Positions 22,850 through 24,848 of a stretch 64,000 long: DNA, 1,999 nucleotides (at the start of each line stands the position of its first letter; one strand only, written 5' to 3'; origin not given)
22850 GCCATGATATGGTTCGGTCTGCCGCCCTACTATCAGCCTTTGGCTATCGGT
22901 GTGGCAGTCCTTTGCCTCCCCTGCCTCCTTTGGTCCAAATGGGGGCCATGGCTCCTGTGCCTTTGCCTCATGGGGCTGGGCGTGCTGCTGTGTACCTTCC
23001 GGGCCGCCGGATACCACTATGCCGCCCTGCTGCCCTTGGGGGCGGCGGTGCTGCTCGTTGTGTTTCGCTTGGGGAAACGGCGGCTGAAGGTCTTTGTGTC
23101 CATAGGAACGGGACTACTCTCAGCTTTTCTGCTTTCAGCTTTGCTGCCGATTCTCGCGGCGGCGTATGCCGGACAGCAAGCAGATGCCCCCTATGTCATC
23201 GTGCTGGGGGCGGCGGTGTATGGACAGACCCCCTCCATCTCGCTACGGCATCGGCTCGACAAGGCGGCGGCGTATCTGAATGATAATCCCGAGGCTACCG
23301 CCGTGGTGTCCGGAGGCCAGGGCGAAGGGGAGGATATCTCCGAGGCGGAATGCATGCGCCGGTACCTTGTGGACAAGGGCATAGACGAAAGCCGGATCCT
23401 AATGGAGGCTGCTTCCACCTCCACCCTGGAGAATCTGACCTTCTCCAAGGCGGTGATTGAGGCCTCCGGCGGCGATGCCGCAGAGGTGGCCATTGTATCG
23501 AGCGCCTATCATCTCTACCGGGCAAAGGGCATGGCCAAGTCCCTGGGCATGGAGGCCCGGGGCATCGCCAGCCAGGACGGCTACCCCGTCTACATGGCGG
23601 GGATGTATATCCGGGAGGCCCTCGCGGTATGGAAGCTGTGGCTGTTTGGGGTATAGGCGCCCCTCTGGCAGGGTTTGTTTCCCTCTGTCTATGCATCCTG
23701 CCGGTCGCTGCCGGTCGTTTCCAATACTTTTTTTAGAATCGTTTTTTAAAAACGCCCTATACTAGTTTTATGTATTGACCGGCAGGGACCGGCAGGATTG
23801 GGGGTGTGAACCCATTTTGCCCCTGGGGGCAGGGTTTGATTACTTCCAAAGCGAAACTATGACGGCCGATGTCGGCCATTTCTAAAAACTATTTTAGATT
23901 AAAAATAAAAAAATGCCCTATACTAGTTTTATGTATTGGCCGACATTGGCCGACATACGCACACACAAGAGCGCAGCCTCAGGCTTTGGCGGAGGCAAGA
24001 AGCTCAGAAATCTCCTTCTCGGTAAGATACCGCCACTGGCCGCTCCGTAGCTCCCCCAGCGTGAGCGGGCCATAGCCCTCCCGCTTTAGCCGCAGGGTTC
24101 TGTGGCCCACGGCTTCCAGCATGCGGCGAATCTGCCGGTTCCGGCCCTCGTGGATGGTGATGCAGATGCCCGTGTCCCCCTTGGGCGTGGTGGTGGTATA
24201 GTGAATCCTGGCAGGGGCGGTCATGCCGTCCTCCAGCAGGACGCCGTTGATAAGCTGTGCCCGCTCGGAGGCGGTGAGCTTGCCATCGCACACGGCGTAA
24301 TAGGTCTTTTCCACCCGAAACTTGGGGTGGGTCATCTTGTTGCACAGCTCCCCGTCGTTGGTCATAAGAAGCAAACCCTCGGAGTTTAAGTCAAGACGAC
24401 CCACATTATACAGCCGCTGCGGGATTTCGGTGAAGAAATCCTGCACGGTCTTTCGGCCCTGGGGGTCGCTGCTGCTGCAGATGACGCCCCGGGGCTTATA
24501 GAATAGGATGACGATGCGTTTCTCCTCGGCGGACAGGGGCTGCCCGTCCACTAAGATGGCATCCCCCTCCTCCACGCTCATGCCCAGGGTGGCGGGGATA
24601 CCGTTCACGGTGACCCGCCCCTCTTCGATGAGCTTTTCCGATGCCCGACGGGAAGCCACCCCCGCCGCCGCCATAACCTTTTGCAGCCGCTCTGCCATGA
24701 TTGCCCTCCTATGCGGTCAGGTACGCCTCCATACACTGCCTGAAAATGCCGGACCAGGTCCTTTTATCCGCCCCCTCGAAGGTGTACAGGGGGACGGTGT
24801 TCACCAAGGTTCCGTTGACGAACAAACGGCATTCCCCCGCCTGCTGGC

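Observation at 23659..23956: Two tandem ~140-nt elements with a conserved AT-rich core and palindromic arms that differ in sequence yet both pair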

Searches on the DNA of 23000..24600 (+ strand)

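Call 5: search_rna_families(source=window, start=23000, end=24600, threshold=evalue, max_evalue=10)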
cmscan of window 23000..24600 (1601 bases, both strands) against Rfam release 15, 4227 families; matches with E-value up to 10: 18.
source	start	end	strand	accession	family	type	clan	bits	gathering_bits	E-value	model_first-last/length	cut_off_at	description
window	24213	24295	+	RF00763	mir-339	Gene; miRNA;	-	28.2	60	0.03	1-92/92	no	mir-339 microRNA precursor family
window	23858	23958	+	RF04198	MIR8670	Gene; miRNA;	-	26.8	150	0.018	1-142/142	no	MIR8670 microRNA precursor family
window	23702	23793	+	RF03618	mir-5592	Gene; miRNA;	-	23.7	82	0.27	1-66/66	no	mir-5592 microRNA precursor family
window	23689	23800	+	RF04211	MIR5185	Gene; miRNA;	-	23.1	101.7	0.13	1-111/111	no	MIR5185 microRNA precursor family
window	23693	23799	+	RF04109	mir-1305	Gene; miRNA;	-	22.6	63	0.24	1-83/83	no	mir-1305 microRNA precursor family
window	23857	23957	-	RF04198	MIR8670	Gene; miRNA;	-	22.2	150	0.26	1-142/142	no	MIR8670 microRNA precursor family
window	23858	23958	-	RF03839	MIR2599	Gene; miRNA;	-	21.9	120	0.31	1-132/132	no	MIR2599 microRNA precursor family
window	23868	23945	-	RF04106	mir-1303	Gene; miRNA;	-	21.2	107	0.55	1-85/85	no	mir-1303 microRNA precursor family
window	23700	23791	-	RF03618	mir-5592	Gene; miRNA;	-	20.9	82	1.3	1-66/66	no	mir-5592 microRNA precursor family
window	23682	23809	+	RF01043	MIR1023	Gene; miRNA;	-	20.1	90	0.22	1-165/165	no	MIR1023 microRNA precursor family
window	23097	23141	-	RF02699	Avashort_thermometer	Cis-reg; thermoregulator;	-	17.9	88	2.2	1-59/59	no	Avashort 5' UTR thermometer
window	23858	23959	+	RF03636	MIR4376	Gene; miRNA;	-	17.4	60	2.7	1-88/88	no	MIR4376 microRNA precursor family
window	23693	23798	-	RF04230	mir-9261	Gene; miRNA;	-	17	86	5.1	1-92/92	no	mir-9261 microRNA precursor family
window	23858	23957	+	RF04139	MIR841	Gene; miRNA;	-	16.7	200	2.5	51-162/212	no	MIR841 microRNA precursor family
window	23861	23952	-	RF03905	MIR6149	Gene; miRNA;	-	16.6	100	8.7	1-99/99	no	MIR6149 microRNA precursor family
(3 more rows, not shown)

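Call 21: search_dna_similar(query=window:23650-23970:+, collection=phages, mode=distant, max_evalue=1)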
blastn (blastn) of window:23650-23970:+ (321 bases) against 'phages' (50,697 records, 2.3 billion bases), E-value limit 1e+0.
No match.

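Call 22: search_dna_similar(query=window:23650-23970:+, collection=plasmids, mode=distant, max_evalue=1)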
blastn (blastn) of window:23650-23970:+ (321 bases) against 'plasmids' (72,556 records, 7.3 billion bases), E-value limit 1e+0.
No match.

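Call 77: build_rna_model(alignment_id=A4, structure=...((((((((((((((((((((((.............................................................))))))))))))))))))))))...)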
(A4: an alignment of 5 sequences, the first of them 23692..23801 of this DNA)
Model R1 built from alignment A4 (5 sequences, 111 columns); structure: as given.
model positions 110; base pairs 22; branch points 0; effective number of sequences 1.37; information 0.59 bits per position. Calibrated on 0.2 Mb of random sequence (short: E-values are rough).
structure used (alignment columns):
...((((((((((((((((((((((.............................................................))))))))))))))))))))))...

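Call 78: search_with_rna_model(model_id=R1, sources=[window, L001, L004, L009, L010, L011, L013, L014, L016, L018, L019, L020, L021, L022, L023, L024], max_evalue=10)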
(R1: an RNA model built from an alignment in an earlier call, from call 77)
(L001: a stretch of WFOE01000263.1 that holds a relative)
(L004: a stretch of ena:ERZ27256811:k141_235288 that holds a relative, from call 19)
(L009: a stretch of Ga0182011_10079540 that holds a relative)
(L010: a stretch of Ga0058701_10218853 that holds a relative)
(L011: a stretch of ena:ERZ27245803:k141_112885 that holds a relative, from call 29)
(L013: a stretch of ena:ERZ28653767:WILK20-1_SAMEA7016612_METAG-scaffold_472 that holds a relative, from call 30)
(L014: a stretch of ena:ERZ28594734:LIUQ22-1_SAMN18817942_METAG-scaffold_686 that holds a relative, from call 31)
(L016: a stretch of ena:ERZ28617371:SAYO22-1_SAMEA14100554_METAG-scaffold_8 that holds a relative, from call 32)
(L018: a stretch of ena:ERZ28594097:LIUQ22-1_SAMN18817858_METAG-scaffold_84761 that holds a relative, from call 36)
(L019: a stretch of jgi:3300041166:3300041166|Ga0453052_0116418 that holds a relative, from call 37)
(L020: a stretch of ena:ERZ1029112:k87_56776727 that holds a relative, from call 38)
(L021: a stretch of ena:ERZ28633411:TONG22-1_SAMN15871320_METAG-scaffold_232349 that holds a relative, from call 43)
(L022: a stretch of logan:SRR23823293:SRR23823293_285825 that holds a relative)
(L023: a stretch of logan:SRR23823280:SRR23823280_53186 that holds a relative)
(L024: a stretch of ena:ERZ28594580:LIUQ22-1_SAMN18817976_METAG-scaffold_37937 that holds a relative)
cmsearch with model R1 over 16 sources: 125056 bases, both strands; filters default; matches with E-value up to 10: 26.
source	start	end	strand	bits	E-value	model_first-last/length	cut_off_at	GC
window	23692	23801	+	127.9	7.8e-26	1-110/110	no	0.46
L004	4898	5007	-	127.9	7.8e-26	1-110/110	no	0.46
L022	1794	1901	-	123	9.5e-25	1-110/110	no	0.36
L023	3739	3846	-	123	9.5e-25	1-110/110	no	0.36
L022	1952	2062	-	122.9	1e-24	1-110/110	no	0.47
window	23853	23960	+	122.1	1.5e-24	1-110/110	no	0.37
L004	4739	4846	-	122.1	1.5e-24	1-110/110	no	0.37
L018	878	986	-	102.4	3.8e-20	1-110/110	no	0.39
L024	1469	1565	+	81.3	1.9e-15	1-98/110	3'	0.37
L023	3897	3975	-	71.7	2.6e-13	32-110/110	5'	0.39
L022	1791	1901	+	57.4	3.9e-10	1-110/110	no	0.36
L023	3736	3846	+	57.4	3.9e-10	1-110/110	no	0.36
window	23692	23801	-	54.8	1.5e-09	1-110/110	no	0.46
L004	4898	5007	+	54.8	1.5e-09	1-110/110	no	0.46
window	23853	23963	-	53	3.8e-09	1-110/110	no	0.37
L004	4736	4846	+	53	3.8e-09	1-110/110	no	0.37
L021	786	841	-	51.3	8.9e-09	55-110/110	5'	0.41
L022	1952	2062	+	50.6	1.3e-08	1-110/110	no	0.47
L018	878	986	+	35.8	2.6e-05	1-110/110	no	0.39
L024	1469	1565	-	19.6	0.1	13-110/110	5'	0.37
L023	3897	3975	+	18.7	0.16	1-84/110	3'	0.39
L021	786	841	+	17.4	0.32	1-56/110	3'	0.41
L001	6803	6824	-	15.7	0.75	64-85/110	no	0.27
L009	84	110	-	13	3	59-85/110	no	0.33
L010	1212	1233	-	11.3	7.4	64-85/110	no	0.32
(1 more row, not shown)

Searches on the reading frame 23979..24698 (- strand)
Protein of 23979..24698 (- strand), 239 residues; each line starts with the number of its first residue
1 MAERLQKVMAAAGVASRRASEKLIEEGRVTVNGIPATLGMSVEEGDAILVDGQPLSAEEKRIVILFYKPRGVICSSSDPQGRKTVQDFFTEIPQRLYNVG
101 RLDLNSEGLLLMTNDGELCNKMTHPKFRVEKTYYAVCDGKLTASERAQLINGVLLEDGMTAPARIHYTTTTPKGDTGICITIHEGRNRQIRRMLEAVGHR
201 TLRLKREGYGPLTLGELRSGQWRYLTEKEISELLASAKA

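Call 19: find_encoding_contigs(protein=window:23979-24698:-, flank=4000, max_places=10)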
Protein window:23979-24698:- (239 aa): 8 contigs read that carry it; 5 places shown.
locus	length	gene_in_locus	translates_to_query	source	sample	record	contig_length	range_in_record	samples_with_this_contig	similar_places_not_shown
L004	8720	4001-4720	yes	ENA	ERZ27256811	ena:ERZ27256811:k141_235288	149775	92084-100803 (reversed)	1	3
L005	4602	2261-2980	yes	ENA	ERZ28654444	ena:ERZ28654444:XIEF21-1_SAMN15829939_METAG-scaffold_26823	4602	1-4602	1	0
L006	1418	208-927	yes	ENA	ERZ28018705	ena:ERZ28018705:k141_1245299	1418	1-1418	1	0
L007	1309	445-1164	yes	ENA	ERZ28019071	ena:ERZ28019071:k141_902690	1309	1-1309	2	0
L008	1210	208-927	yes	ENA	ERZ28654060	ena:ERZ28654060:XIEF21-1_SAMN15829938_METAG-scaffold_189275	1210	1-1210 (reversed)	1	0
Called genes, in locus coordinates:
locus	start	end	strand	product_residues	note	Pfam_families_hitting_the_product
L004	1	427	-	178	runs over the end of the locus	-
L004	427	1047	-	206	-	PF00226:DnaJ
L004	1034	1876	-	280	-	PF18937:DUF5685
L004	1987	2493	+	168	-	-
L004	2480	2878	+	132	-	PF09579:Spore_YtfJ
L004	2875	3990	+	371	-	PF00768:Peptidase_S11, PF13354:Beta-lactamase2, PF07943:PBP5_C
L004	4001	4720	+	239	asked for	PF01479:S4, PF00849:PseudoU_synth_2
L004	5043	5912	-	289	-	PF02698:DUF218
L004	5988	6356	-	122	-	-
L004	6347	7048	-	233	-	PF04239:DUF421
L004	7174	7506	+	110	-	PF04277:OAD_gamma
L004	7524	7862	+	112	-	PF25984:BSH_YknX (faint), PF25919:BSH_CusB (faint), PF25917:BSH_RND, PF25973:BSH_CzcB (faint), PF25997:BSH_YhbJ (faint), PF00364:Biotin_lipoyl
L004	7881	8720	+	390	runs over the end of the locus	PF03977:OAD_beta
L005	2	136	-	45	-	?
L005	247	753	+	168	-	-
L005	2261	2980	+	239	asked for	PF01479:S4, PF00849:PseudoU_synth_2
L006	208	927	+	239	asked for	PF01479:S4, PF00849:PseudoU_synth_2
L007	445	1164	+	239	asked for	PF01479:S4, PF00849:PseudoU_synth_2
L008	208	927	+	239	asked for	PF01479:S4, PF00849:PseudoU_synth_2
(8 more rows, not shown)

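Call 28: find_homologous_proteins(query=window:23979-24698:-, max_evalue=1e-60)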
Query window:23979-24698:- (239 aa): 1066 proteins with E <= 1e-60 among 8000 candidates; the best 120 are listed.
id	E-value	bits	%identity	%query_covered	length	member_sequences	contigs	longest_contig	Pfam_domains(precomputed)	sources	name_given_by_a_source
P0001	2.8e-152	523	100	100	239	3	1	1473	PF00849.28,PF01479.31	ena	-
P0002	4.5e-150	515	98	100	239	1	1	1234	PF00849.28,PF01479.31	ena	-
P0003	3.2e-146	503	98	97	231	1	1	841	PF00849.28,PF01479.31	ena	-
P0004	7.6e-135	465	87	100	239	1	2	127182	PF00849.28,PF01479.31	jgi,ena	-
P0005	1.7e-132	458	85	100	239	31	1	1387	PF00849.28,PF01479.31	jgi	jgi:pseudouridine synthase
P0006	3.4e-130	450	83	100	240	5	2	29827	PF00849.28,PF01479.31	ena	-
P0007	4.2e-130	450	83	100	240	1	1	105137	PF00849.28,PF01479.31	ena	-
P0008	2.0e-129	448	83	100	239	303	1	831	PF00849.28,PF01479.31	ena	-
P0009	3.1e-129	447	83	100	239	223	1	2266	PF00849.28,PF01479.31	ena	-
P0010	1.9e-127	441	82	100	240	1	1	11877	PF00849.28,PF01479.31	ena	-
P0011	6.6e-127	440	83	100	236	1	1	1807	PF00849.28,PF01479.31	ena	-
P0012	5.1e-125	433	84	100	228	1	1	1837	PF00849.28,PF01479.31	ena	-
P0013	3.7e-121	421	78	99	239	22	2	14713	PF00849.28,PF01479.31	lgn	-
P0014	1.1e-119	416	78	99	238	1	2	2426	PF00849.28,PF01479.31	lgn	-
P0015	1.6e-117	409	78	99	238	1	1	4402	PF00849.28,PF01479.31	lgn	-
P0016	2.6e-117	408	76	99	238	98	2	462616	PF00849.28,PF01479.31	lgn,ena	-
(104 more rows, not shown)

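Call 29: find_encoding_contigs(protein=P0004, flank=2500, max_places=2)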
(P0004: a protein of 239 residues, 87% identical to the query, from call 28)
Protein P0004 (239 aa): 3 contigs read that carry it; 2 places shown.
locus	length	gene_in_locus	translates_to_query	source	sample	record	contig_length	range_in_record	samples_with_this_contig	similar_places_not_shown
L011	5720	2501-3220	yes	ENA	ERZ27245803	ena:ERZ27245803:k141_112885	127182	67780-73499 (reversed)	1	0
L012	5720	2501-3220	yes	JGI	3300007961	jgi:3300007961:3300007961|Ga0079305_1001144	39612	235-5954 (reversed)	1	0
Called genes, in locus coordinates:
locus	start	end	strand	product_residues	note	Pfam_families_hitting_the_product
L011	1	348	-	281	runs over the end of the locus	PF18937:DUF5685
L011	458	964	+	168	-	-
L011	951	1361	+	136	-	PF09579:Spore_YtfJ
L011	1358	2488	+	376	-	PF00768:Peptidase_S11, PF13354:Beta-lactamase2, PF07943:PBP5_C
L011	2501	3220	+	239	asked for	PF01479:S4, PF00849:PseudoU_synth_2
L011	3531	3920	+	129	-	-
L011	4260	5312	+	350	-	PF13646:HEAT_2 (faint), PF20168:PDS5, PF02985:HEAT (faint), PF28474:DUF8412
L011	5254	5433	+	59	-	PF00563:EAL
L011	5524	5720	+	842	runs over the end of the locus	PF00512:HisKA, PF02518:HATPase_c, PF00072:Response_reg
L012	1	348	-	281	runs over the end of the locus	PF18937:DUF5685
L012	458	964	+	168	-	-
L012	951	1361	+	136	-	PF09579:Spore_YtfJ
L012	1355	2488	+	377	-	PF00768:Peptidase_S11, PF13354:Beta-lactamase2, PF07943:PBP5_C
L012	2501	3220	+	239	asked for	PF01479:S4, PF00849:PseudoU_synth_2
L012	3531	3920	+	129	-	-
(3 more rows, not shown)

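Call 30: find_encoding_contigs(protein=P0007, flank=2500, max_places=2)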
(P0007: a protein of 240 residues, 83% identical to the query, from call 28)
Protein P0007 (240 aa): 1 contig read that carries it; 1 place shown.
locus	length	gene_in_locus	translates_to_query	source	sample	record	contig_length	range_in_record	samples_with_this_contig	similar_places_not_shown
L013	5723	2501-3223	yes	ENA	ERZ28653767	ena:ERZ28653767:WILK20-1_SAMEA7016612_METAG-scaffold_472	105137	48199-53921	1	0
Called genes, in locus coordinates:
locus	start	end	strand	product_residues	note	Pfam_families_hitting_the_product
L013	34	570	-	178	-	-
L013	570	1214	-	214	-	PF00226:DnaJ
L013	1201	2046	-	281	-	PF18937:DUF5685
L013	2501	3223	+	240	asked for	PF01479:S4, PF00849:PseudoU_synth_2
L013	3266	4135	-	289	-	PF02698:DUF218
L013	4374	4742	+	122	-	-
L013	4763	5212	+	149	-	-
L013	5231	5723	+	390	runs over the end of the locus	PF03977:OAD_beta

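Call 31: find_encoding_contigs(protein=P0006, flank=2500, max_places=2)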
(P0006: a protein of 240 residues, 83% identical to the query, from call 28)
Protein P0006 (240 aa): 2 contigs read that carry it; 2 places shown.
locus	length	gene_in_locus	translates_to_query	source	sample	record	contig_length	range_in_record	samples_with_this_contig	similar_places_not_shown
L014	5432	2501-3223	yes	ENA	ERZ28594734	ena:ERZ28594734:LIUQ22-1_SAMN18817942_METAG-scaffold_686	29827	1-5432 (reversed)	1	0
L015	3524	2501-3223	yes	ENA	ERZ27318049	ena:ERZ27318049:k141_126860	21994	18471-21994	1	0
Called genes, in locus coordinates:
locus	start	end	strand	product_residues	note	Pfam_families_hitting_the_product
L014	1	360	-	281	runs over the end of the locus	PF18937:DUF5685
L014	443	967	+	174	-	-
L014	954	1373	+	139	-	PF09579:Spore_YtfJ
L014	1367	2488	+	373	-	PF00768:Peptidase_S11, PF13354:Beta-lactamase2 (weak), PF07943:PBP5_C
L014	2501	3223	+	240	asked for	PF01479:S4, PF00849:PseudoU_synth_2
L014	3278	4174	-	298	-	PF02698:DUF218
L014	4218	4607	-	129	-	-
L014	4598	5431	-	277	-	?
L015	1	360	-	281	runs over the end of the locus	PF18937:DUF5685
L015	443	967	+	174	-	-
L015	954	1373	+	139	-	PF09579:Spore_YtfJ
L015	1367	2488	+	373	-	PF00768:Peptidase_S11, PF13354:Beta-lactamase2 (weak), PF07943:PBP5_C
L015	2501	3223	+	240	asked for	PF01479:S4, PF00849:PseudoU_synth_2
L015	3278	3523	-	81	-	?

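Call 32: find_encoding_contigs(protein=P0016, flank=2500, max_places=2)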
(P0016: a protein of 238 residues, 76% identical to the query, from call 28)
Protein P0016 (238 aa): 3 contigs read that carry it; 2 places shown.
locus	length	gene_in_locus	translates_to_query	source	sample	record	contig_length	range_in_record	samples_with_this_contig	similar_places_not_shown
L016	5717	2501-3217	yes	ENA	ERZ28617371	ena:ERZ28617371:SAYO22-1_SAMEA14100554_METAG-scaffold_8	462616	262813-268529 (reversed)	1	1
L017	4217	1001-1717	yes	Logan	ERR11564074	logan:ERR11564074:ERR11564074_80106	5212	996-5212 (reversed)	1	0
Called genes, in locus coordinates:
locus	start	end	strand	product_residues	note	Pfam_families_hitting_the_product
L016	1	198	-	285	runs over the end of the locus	PF18937:DUF5685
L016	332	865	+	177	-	-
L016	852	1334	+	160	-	PF09579:Spore_YtfJ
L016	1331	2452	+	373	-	PF00768:Peptidase_S11, PF13354:Beta-lactamase2 (weak), PF07943:PBP5_C (weak)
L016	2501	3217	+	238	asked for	PF01479:S4, PF00849:PseudoU_synth_2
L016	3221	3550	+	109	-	-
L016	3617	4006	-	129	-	PF14276:DUF4363 (weak)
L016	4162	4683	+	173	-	-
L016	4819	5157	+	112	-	PF04277:OAD_gamma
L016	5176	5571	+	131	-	PF25919:BSH_CusB (faint), PF25984:BSH_YknX (faint), PF26077:BSH_Fcp1 (faint), PF25917:BSH_RND, PF25973:BSH_CzcB (faint), PF25997:BSH_YhbJ (faint), PF00364:Biotin_lipoyl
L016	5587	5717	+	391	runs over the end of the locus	PF03977:OAD_beta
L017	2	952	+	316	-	?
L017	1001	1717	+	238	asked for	PF01479:S4, PF00849:PseudoU_synth_2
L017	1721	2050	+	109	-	-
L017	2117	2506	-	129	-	PF14276:DUF4363 (weak)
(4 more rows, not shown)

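Call 36: find_encoding_contigs(protein=P0002, flank=2500, max_places=3)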
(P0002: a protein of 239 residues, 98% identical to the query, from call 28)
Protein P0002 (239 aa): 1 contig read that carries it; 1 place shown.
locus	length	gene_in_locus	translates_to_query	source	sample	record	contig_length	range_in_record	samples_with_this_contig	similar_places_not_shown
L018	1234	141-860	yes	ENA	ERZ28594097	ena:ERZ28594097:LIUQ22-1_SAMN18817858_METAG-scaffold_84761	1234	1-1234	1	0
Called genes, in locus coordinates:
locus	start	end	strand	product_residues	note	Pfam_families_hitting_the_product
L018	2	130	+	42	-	?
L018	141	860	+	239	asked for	PF01479:S4, PF00849:PseudoU_synth_2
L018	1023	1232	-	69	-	?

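Call 37: find_encoding_contigs(protein=P0005, flank=2500, max_places=3)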
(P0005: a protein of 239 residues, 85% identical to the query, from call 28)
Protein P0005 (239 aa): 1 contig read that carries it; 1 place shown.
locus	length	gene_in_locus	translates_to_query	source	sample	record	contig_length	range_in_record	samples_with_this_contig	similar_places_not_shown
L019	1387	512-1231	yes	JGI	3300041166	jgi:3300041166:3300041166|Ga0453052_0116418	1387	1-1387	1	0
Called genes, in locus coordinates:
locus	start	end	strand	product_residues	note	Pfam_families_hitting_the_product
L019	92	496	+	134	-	PF07943:PBP5_C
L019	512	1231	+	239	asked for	PF01479:S4, PF00849:PseudoU_synth_2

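Call 38: find_encoding_contigs(protein=P0010, flank=2500, max_places=2)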
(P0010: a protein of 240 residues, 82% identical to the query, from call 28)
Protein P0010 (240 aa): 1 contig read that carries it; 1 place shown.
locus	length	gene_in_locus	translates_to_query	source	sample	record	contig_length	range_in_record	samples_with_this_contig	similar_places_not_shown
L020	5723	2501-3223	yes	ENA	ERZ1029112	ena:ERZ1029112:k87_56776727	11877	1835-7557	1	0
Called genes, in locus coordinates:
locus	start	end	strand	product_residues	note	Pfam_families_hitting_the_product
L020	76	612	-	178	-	-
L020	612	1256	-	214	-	PF00226:DnaJ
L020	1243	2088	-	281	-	PF18937:DUF5685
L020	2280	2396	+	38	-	-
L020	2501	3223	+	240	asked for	PF01479:S4, PF00849:PseudoU_synth_2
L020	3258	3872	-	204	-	PF02698:DUF218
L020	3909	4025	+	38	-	-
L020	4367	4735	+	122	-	-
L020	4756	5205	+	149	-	-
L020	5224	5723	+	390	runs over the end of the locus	PF03977:OAD_beta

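Call 43: find_encoding_contigs(protein=P0003, flank=2500, max_places=3)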
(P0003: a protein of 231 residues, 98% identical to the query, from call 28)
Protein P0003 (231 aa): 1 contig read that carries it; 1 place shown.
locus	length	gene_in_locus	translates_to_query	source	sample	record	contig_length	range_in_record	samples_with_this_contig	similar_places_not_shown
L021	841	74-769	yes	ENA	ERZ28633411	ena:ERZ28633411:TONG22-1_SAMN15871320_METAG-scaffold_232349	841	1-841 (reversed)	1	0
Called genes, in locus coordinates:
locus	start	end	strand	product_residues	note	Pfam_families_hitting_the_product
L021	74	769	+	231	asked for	PF01479:S4, PF00849:PseudoU_synth_2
